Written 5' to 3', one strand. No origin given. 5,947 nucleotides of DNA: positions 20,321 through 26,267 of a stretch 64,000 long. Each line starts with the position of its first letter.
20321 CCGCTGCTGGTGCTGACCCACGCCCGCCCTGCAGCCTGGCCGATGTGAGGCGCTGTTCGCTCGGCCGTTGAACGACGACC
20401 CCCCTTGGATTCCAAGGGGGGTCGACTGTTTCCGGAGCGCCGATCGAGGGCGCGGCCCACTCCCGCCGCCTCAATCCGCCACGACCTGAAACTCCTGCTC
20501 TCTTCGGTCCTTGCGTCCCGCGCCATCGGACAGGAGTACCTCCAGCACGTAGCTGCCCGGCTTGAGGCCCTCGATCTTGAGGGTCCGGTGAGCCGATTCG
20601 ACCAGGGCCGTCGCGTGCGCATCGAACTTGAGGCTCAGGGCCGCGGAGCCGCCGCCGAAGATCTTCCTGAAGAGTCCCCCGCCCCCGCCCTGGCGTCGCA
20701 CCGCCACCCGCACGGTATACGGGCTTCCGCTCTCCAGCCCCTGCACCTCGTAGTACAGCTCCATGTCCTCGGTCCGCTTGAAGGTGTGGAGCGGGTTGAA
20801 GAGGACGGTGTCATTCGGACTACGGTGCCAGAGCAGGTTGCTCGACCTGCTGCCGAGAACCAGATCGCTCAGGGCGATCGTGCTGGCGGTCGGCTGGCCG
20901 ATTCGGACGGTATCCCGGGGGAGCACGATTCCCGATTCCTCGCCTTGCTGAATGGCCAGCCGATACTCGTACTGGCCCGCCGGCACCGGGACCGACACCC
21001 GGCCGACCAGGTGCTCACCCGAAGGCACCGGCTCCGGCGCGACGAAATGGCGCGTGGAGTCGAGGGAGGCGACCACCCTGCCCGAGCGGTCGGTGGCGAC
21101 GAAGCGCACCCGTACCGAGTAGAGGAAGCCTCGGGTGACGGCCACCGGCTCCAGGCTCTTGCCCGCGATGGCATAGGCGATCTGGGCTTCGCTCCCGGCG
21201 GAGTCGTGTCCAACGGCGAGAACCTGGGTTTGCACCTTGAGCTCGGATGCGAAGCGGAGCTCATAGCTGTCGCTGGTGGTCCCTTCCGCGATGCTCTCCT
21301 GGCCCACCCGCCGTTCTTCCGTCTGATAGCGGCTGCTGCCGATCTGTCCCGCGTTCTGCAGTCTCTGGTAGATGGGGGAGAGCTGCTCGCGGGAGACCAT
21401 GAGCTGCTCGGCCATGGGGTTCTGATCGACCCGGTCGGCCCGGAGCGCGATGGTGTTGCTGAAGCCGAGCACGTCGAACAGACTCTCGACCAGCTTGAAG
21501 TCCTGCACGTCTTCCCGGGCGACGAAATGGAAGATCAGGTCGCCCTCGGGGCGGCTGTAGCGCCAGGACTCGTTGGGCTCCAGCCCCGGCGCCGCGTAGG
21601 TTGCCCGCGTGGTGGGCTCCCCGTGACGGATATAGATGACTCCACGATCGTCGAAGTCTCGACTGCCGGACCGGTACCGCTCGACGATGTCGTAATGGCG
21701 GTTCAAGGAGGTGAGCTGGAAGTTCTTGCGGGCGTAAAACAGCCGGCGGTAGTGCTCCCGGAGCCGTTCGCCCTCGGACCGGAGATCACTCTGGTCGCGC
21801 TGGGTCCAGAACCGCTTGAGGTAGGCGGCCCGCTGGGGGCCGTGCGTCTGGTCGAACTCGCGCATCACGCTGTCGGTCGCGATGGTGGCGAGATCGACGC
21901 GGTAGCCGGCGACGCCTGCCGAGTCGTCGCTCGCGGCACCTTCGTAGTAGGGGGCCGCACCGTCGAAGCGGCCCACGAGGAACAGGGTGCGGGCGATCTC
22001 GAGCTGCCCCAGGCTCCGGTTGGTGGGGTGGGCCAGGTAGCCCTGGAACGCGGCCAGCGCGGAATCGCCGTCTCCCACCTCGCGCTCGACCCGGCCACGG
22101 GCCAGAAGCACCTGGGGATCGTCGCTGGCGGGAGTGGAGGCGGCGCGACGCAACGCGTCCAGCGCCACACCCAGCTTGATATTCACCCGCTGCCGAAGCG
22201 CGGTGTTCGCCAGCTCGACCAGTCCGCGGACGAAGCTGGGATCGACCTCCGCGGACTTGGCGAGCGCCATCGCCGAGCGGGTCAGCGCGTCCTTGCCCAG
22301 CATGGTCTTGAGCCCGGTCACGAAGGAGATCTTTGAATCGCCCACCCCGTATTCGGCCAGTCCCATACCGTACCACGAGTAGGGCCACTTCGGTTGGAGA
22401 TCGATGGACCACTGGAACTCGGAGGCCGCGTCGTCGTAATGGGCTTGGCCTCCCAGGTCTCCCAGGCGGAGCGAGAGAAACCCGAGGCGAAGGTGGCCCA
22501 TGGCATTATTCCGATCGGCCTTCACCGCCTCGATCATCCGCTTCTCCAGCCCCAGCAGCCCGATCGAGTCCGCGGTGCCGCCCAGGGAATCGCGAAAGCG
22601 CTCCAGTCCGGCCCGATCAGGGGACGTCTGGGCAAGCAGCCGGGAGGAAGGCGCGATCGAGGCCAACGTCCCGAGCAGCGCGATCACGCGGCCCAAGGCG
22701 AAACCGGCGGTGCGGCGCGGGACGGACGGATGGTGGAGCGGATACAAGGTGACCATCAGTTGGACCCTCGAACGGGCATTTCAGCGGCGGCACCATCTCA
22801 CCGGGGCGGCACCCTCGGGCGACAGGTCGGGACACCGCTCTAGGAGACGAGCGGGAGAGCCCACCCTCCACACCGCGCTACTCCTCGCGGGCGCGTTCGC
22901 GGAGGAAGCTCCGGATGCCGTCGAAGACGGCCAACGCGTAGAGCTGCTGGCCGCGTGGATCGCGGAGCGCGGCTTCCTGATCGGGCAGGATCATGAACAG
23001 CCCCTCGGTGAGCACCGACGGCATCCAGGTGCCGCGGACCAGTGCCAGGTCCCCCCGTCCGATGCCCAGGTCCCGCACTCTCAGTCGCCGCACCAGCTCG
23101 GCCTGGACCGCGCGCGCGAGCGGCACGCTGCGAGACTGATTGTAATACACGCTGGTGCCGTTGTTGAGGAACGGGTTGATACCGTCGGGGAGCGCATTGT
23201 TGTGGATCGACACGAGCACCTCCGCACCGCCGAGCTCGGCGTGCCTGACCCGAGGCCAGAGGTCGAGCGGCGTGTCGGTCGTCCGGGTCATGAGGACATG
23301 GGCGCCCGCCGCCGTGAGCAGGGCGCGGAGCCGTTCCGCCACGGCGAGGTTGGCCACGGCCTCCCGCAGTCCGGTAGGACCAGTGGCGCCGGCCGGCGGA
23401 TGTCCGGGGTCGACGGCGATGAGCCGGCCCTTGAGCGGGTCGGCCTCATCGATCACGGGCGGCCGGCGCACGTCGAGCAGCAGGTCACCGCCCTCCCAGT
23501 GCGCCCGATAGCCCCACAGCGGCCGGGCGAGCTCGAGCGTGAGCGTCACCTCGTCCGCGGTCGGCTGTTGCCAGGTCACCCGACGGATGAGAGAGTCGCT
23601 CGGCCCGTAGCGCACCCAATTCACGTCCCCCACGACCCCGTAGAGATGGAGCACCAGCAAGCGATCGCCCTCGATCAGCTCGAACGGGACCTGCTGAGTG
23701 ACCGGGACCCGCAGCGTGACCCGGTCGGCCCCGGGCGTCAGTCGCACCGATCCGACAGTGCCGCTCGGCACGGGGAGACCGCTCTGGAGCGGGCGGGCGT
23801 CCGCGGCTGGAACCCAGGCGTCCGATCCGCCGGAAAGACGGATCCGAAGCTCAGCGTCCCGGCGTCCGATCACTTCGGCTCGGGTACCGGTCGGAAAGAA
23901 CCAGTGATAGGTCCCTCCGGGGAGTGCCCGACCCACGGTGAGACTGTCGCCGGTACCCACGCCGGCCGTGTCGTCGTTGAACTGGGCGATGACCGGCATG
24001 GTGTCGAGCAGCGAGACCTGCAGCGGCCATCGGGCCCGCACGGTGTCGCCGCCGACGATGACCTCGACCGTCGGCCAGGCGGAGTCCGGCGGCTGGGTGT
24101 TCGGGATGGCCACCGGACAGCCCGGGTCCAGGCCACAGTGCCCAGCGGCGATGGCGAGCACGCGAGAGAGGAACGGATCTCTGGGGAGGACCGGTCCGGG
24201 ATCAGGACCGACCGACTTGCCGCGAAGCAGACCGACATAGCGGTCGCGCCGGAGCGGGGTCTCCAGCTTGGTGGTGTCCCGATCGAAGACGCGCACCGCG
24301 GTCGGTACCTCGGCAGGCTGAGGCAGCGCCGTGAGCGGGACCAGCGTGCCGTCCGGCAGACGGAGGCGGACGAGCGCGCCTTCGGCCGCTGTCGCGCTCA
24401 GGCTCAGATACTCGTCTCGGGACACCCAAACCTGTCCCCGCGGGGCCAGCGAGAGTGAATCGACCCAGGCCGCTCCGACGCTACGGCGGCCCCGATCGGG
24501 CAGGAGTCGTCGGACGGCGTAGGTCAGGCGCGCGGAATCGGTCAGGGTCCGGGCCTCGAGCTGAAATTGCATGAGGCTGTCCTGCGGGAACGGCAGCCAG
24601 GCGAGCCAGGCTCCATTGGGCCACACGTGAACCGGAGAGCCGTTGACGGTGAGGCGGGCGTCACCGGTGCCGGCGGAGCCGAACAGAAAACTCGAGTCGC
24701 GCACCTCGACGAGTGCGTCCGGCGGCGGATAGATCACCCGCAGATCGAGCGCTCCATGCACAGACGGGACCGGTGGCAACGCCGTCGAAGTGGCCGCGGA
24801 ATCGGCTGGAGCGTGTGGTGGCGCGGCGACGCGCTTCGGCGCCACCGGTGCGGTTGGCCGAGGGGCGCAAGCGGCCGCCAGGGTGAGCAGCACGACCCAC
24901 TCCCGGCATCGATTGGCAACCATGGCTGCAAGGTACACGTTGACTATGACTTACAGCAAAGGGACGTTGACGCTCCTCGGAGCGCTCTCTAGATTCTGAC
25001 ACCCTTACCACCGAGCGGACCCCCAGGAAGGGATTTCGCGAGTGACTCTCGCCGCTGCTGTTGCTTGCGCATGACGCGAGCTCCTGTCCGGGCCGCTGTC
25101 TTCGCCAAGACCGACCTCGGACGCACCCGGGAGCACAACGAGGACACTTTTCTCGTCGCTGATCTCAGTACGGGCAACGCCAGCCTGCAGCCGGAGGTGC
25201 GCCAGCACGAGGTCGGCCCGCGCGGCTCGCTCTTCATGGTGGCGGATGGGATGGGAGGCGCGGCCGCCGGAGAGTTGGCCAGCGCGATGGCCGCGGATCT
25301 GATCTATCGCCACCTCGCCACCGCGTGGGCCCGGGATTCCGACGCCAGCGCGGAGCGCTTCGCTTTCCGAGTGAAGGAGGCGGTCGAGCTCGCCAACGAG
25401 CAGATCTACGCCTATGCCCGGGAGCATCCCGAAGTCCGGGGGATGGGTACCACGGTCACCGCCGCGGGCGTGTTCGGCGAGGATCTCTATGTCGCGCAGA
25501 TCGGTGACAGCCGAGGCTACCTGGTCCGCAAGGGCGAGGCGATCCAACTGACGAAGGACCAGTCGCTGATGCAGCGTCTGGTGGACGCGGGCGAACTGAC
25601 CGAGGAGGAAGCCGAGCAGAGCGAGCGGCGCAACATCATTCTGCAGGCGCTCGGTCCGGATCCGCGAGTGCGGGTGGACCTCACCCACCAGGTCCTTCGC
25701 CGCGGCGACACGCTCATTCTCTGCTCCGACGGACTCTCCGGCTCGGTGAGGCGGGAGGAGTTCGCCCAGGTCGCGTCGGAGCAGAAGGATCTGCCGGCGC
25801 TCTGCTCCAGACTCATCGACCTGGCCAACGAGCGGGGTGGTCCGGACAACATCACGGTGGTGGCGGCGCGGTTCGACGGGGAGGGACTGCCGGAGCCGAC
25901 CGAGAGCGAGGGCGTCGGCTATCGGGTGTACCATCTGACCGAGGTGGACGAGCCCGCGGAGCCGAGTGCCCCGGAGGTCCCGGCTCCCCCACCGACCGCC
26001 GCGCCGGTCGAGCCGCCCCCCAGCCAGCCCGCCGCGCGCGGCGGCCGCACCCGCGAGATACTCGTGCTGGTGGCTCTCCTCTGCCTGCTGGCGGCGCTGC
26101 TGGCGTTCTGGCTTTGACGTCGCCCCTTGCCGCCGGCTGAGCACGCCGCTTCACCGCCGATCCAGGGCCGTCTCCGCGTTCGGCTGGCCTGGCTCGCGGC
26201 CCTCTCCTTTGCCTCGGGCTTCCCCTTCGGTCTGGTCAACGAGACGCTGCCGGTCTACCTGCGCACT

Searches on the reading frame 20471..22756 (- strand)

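Call 50: search_protein_families(library=pfam, proteins=[window:20471-22756:-], max_evalue=0.001)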
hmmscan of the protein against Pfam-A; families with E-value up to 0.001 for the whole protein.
window:20471-22756:- (761 aa): 2 families
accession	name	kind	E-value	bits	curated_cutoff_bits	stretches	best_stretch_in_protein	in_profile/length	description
PF00041.27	fn3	-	0.00048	20.7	25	0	666-693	48-75/84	Fibronectin type III domain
PF13428.12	TPR_14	-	0.00063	20.6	23.5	0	214-247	1-35/44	Tetratricopeptide repeat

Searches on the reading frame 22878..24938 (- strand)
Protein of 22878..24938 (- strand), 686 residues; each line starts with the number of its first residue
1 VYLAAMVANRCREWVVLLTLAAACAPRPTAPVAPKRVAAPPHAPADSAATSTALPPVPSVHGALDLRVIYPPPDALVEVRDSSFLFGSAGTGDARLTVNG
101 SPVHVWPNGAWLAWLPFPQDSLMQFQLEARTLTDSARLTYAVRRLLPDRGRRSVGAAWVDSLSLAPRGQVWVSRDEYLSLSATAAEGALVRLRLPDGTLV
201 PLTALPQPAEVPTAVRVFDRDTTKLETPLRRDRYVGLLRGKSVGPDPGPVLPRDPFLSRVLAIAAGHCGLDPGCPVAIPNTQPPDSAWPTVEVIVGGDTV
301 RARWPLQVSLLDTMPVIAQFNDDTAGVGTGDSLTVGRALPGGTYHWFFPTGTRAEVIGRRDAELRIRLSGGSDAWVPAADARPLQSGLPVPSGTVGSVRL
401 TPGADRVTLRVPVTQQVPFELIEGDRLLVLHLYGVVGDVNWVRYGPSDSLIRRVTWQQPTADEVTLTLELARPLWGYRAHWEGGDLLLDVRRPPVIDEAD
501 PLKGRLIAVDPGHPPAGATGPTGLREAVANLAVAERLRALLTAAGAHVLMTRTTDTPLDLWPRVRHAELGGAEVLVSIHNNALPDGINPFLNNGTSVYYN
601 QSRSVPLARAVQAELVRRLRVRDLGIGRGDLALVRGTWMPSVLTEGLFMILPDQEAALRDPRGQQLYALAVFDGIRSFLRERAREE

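Call 50: search_protein_families(library=pfam, proteins=[window:22878-24938:-], max_evalue=0.001)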
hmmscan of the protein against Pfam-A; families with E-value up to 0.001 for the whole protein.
window:22878-24938:- (686 aa): 1 family
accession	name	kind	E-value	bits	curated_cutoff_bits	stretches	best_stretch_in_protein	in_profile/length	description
PF01520.23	Amidase_3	-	2.1e-33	116.2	27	1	507-676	1-173/174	N-acetylmuramoyl-L-alanine amidase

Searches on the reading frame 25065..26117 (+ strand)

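Call 51: search_protein_families(library=pfam, proteins=[window:25065-26117:+], max_evalue=0.00001)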
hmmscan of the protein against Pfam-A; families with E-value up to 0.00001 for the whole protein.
window:25065-26117:+ (350 aa): 3 families
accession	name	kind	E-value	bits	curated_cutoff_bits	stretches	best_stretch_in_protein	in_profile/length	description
PF13672.11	PP2C_2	-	8.2e-15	55.3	24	1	49-234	19-185/209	Protein phosphatase 2C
PF00481.26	PP2C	-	2.3e-13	50.8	20.3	1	51-167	31-141/255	Protein phosphatase 2C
PF07228.17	SpoIIE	-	7.3e-08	33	25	0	195-270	104-191/192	Stage II sporulation protein E (SpoIIE)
